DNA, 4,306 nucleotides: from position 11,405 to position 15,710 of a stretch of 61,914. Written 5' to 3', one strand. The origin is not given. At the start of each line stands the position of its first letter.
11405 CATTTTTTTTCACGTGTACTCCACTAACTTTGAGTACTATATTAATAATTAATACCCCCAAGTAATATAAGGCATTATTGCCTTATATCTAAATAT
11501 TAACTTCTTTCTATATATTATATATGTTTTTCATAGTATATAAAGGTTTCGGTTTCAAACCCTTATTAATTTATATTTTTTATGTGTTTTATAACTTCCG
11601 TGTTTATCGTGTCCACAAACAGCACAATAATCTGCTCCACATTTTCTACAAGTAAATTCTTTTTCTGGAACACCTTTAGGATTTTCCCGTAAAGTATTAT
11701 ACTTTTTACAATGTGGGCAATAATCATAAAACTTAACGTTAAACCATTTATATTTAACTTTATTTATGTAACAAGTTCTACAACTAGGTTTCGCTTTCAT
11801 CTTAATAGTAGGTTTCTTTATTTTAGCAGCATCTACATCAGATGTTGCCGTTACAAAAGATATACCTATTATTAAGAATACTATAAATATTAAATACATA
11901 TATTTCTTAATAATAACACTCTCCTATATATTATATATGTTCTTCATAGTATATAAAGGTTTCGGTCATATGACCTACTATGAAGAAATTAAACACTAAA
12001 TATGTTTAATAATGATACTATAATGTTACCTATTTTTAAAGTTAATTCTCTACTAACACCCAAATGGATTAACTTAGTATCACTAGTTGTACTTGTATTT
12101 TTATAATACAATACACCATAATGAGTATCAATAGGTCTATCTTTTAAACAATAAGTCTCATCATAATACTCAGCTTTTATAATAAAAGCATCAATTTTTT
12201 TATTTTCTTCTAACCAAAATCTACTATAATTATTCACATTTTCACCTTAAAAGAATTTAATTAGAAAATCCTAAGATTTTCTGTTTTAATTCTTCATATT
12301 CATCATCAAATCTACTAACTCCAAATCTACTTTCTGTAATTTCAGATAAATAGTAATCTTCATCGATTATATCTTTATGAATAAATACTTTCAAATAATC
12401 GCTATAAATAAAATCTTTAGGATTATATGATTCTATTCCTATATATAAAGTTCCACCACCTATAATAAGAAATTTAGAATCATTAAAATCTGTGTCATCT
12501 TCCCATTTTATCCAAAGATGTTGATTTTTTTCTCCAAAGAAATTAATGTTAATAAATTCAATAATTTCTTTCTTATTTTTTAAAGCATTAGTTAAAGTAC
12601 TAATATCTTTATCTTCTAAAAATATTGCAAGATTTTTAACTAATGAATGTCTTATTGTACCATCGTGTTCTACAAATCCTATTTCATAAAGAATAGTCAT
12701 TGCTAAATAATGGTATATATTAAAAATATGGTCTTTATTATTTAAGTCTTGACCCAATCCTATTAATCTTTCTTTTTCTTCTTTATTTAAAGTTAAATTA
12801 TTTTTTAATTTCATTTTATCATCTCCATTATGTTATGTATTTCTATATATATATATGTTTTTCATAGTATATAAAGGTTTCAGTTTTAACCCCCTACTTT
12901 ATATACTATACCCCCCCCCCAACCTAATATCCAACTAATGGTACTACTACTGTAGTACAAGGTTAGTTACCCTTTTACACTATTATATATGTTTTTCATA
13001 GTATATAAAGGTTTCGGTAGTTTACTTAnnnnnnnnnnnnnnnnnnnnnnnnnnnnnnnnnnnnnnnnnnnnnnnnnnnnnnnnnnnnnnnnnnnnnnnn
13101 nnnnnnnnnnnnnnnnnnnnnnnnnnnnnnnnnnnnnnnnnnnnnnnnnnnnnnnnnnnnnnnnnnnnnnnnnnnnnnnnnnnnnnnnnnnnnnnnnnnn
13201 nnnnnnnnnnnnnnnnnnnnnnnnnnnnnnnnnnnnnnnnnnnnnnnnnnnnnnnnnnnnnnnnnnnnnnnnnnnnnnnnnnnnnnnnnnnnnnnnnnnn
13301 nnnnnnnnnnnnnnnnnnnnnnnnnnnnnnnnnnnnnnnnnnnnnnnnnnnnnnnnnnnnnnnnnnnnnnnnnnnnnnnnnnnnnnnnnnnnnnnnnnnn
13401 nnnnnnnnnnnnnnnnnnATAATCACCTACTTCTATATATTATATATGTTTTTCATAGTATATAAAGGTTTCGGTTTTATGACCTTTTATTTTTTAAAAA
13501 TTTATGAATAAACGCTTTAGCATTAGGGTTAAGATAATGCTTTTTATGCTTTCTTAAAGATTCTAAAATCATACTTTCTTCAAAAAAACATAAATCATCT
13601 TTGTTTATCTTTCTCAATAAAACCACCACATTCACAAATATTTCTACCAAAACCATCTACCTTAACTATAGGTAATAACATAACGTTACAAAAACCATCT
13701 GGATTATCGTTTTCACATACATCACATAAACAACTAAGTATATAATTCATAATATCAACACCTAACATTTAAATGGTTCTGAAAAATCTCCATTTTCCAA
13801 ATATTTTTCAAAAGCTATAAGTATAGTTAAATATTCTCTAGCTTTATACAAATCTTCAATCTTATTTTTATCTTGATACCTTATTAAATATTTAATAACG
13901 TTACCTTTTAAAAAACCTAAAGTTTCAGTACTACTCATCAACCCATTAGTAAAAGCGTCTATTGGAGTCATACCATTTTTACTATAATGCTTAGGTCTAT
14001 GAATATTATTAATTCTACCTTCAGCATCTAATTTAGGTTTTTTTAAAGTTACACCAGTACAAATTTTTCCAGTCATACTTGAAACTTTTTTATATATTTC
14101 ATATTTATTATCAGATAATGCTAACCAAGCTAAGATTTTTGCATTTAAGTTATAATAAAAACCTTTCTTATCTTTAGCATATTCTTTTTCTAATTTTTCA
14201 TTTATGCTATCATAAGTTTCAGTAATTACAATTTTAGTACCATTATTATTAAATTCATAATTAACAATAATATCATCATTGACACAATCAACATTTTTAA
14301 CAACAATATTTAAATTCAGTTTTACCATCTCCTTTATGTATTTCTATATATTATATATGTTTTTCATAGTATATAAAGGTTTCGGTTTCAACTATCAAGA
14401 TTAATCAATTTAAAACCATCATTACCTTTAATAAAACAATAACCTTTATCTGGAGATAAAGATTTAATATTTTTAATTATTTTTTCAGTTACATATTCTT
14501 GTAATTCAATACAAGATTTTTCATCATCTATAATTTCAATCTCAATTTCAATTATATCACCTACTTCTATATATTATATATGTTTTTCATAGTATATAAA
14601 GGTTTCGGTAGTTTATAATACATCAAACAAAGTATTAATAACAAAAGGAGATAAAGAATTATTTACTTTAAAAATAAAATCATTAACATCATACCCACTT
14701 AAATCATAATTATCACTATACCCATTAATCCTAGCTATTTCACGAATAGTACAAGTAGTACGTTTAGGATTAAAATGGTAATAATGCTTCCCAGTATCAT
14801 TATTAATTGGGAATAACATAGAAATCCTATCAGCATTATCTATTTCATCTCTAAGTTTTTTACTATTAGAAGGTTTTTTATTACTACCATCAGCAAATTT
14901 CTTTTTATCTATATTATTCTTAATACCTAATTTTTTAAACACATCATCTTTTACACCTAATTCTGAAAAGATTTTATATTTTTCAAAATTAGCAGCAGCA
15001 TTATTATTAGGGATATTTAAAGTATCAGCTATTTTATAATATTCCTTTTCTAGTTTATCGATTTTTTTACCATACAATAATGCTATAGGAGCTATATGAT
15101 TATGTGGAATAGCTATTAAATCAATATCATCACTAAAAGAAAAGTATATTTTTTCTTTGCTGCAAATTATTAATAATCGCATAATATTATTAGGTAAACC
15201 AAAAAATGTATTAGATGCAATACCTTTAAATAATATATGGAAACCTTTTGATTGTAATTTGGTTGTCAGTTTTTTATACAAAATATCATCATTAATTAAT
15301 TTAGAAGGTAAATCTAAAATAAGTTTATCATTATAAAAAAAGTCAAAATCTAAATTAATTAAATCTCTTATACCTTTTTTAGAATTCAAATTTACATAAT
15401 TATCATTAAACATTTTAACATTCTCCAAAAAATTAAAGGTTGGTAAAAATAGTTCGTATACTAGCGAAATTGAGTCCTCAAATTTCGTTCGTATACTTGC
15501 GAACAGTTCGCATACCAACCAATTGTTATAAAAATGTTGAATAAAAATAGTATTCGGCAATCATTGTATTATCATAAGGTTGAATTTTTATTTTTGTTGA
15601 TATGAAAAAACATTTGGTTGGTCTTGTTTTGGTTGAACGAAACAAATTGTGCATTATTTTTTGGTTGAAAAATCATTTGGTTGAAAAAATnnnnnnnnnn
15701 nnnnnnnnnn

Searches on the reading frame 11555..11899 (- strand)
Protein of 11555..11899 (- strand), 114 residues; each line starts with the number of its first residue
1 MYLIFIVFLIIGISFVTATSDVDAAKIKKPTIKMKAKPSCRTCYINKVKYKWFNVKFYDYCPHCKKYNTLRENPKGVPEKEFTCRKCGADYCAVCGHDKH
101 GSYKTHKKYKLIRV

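Call 8: search_protein_families(library=pfam, proteins=[window:11555-11899:-], max_evalue=0.01)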
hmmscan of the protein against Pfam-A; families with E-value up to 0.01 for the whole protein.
window:11555-11899:- (114 aa): 1 family
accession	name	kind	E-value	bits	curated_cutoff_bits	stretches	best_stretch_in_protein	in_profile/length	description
PF01485.27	IBR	-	0.00047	20.6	24.3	1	58-102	18-62/65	IBR domain, a half RING-finger domain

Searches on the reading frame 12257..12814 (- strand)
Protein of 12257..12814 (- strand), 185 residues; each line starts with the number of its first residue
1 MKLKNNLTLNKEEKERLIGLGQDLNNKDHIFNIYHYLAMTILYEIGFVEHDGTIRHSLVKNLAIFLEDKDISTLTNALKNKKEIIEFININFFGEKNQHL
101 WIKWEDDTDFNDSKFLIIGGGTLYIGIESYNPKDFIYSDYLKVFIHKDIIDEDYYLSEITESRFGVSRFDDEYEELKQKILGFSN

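Call 8: search_protein_families(library=pfam, proteins=[window:12257-12814:-], max_evalue=0.01)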
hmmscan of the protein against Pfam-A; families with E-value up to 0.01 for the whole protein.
window:12257-12814:- (185 aa): 1 family
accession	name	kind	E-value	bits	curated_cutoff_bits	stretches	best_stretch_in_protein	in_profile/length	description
PF01420.25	Methylase_S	-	0.00071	20.3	22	1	76-156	23-103/168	Type I restriction modification DNA specificity domain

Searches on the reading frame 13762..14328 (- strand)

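Call 8: search_protein_families(library=pfam, proteins=[window:13762-14328:-], max_evalue=0.01)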
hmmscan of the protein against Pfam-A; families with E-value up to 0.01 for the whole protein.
window:13762-14328:- (188 aa): 1 family
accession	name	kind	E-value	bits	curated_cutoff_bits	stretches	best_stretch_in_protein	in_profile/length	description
PF11753.13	DUF3310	-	6.1e-15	55.5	24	1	110-167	2-59/60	Protein of unknwon function (DUF3310)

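Call 11: search_protein_families(library=phrogs, proteins=[window:13762-14328:-], max_evalue=0.001)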
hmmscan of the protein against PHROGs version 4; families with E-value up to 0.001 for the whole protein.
window:13762-14328:- (188 aa): 19 families
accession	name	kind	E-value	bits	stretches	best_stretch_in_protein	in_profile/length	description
phrog_236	-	other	1.2e-20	75.5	1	23-175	150-306/431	nucleotide kinase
phrog_1689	-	other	2.4e-15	58.1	1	64-172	127-232/243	nucleotide kinase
phrog_4943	-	unknown function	2.7e-15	58.2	1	64-175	58-160/166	-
phrog_4897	-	other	1.2e-14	55.9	1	27-171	42-177/186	kinase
phrog_4472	-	other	3.5e-13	50.4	1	107-173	12-76/100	nucleotide kinase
phrog_10602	-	other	7.9e-13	49.7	1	98-171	88-160/168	nucleotide kinase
phrog_11324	-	other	1.4e-12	49.4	1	106-172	8-69/139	nucleotide kinase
phrog_23238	-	unknown function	3.4e-12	47.5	1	107-173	126-192/196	-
phrog_25460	-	unknown function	8.3e-07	29.9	1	108-172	76-138/144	-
phrog_2585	-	other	1.1e-06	30.1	1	88-170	78-163/175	nucleotide kinase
phrog_32578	-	unknown function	1.3e-06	29.4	1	134-173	41-80/221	-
phrog_5839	-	unknown function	6.5e-06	27.2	1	112-176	10-69/128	-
phrog_4824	-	unknown function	2.3e-05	25.4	1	133-168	22-57/128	-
phrog_26149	-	other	2.7e-05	25.2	1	133-181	117-165/176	deoxynucleoside monophosphate kinase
phrog_2781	-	unknown function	2.9e-05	25.2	1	101-172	169-242/253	-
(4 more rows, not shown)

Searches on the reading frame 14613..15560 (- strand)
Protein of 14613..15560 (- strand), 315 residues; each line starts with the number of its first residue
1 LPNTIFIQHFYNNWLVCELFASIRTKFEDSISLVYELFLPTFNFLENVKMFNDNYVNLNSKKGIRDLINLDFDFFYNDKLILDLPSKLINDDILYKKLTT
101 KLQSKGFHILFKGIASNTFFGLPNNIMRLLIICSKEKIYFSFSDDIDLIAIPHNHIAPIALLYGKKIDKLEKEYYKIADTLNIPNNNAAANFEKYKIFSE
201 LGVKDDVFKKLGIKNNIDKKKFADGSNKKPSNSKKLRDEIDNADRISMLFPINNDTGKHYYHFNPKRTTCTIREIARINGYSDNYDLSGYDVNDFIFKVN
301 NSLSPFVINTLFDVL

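Call 8: search_protein_families(library=pfam, proteins=[window:14613-15560:-], max_evalue=0.01)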
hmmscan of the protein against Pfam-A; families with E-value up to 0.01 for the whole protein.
window:14613-15560:- (315 aa): 1 family
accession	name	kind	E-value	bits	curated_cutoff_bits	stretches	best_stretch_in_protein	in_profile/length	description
PF00145.23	DNA_methylase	-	2.1e-06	27.8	22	1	96-312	124-319/324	C-5 cytosine-specific DNA methylase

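Call 10: search_protein_families(library=ncbifam, proteins=[window:14613-15560:-], max_evalue=0.01)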
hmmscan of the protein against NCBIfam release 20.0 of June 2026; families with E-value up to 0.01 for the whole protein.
window:14613-15560:- (315 aa): 1 family
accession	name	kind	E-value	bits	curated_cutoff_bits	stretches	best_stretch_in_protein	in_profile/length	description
TIGR00675.1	dcm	superfamily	1.4e-07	31.5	100.65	1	96-312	123-326/329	DNA (cytosine-5-)-methyltransferase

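Call 11: search_protein_families(library=phrogs, proteins=[window:14613-15560:-], max_evalue=0.001)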
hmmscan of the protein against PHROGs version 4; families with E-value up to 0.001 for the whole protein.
window:14613-15560:- (315 aa): 0 families

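Call 69: search_solved_structures(query=window:14613-15560:-, max_evalue=0.01, show_alignments=1)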
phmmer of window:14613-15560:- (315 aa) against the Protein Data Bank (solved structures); distinct sequences matched with E-value up to 0.01: 0.
